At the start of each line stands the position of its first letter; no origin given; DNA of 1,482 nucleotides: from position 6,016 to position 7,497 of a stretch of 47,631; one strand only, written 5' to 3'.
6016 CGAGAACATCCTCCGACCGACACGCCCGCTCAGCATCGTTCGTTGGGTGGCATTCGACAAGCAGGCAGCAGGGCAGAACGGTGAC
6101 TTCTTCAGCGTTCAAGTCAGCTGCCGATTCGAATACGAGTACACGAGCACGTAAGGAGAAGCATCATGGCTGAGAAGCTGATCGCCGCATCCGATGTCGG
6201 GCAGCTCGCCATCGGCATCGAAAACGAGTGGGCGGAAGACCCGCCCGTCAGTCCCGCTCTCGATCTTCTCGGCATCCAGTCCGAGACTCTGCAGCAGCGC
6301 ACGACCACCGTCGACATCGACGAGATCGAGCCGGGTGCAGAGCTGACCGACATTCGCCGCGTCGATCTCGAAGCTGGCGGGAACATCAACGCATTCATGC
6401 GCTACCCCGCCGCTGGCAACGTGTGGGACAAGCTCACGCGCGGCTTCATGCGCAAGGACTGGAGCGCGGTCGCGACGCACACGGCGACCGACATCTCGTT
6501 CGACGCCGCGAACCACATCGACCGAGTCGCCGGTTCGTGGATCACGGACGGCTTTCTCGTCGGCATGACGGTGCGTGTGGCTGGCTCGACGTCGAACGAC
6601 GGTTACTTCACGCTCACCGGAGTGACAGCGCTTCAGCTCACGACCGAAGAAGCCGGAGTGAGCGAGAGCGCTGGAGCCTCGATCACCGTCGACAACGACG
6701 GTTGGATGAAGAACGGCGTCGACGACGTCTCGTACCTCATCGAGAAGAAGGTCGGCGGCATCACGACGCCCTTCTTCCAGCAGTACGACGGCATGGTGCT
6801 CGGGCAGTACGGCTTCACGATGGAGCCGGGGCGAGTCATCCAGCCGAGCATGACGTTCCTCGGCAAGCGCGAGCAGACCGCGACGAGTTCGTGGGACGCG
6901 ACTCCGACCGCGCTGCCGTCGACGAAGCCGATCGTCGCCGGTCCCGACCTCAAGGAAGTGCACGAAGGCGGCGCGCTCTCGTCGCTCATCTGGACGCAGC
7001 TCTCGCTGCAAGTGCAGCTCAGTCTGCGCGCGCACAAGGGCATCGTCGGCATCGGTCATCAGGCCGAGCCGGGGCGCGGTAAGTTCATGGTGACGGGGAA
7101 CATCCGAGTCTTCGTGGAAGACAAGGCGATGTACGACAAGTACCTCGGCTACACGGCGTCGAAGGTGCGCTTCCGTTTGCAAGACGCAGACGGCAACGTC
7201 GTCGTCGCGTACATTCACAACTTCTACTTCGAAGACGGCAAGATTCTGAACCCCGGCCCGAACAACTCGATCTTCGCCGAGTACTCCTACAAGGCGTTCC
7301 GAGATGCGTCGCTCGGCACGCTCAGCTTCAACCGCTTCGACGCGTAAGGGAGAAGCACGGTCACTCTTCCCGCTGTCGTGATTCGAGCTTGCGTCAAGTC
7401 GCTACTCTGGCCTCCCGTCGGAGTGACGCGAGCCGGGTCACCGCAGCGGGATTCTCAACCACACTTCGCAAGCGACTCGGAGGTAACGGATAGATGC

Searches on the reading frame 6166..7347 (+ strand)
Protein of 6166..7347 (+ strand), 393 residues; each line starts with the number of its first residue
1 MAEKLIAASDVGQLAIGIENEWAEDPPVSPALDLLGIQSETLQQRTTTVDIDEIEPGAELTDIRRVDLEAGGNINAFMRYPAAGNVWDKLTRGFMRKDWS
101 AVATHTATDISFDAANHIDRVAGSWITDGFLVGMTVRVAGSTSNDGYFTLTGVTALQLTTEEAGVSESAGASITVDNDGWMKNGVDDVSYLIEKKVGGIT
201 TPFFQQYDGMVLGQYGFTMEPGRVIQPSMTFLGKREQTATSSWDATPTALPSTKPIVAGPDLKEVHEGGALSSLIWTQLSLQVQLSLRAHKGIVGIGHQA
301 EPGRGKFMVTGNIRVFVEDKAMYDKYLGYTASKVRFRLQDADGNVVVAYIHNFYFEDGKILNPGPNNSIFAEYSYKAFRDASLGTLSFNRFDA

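Call 76: search_protein_families(library=phrogs, proteins=[window:6166-7347:+], max_evalue=0.00001)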
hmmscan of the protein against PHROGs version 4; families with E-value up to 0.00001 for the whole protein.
window:6166-7347:+ (393 aa): 1 family
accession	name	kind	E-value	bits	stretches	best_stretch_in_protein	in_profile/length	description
phrog_290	-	tail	6.7e-32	112.3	1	11-391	18-327/411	minor tail protein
